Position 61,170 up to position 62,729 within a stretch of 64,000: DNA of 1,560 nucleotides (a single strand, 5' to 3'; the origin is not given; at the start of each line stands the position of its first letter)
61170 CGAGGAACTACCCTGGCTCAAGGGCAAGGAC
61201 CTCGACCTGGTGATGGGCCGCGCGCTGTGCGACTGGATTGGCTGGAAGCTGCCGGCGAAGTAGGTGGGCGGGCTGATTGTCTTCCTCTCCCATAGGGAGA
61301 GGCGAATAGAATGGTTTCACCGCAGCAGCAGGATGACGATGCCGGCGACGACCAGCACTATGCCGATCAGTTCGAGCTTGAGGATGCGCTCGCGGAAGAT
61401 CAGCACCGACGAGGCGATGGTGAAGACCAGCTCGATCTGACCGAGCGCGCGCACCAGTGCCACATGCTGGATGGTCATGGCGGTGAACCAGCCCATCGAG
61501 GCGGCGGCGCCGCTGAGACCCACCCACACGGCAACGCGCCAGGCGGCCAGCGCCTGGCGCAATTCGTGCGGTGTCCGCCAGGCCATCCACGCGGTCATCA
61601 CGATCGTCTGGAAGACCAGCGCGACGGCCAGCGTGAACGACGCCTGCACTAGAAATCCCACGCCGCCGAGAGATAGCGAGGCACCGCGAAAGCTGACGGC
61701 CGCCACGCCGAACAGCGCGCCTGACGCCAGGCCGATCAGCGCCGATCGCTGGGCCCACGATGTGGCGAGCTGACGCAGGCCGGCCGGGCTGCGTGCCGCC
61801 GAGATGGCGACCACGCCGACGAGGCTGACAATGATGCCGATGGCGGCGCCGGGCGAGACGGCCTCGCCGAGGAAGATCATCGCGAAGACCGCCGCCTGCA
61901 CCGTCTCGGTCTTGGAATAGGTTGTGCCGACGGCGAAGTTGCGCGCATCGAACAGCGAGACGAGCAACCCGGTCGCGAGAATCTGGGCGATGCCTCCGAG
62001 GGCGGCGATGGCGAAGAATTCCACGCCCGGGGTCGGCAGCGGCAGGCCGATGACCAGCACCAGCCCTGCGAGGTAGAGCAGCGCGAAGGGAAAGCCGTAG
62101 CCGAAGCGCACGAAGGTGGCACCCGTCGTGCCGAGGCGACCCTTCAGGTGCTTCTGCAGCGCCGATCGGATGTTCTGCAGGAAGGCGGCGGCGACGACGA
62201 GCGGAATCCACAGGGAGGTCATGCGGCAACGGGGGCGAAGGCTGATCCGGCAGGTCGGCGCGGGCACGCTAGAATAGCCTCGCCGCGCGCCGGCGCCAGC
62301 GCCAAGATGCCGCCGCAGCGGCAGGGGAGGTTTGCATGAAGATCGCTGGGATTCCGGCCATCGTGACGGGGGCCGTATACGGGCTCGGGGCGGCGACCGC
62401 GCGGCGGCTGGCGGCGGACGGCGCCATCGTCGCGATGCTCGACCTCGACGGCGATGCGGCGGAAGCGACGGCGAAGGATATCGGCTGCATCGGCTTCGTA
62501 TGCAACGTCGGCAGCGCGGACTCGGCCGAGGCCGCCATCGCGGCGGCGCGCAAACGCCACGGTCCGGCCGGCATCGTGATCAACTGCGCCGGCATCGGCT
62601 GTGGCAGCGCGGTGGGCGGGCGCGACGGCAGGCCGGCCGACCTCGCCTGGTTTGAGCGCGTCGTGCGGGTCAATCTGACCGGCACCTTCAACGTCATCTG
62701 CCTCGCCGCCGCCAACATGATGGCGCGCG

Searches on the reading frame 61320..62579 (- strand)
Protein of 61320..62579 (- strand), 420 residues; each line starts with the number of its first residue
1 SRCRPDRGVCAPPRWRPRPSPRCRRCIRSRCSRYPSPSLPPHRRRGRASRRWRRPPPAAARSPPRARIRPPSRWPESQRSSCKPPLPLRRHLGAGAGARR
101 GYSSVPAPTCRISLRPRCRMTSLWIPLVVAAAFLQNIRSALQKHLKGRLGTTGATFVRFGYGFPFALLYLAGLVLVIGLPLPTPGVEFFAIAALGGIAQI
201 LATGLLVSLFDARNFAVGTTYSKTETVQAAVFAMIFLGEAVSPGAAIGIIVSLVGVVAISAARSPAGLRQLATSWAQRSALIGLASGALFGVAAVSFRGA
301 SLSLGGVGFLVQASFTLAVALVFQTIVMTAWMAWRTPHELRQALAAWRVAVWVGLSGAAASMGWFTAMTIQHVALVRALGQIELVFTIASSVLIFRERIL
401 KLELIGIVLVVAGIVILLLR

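Call 54: search_protein_families(library=pfam, proteins=[window:61320-62579:-], max_evalue=0.01)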
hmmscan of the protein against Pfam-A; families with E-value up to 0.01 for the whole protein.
seq(420 aa): 2 families
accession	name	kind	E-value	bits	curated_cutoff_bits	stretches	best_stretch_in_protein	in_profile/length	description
PF00892.27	EamA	-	1.4e-14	55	28.2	2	287-418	3-134/135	EamA-like transporter family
PF05653.20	Mg_trans_NIPA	-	0.0029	17.3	26.2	0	352-418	53-120/295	Magnesium transporter NIPA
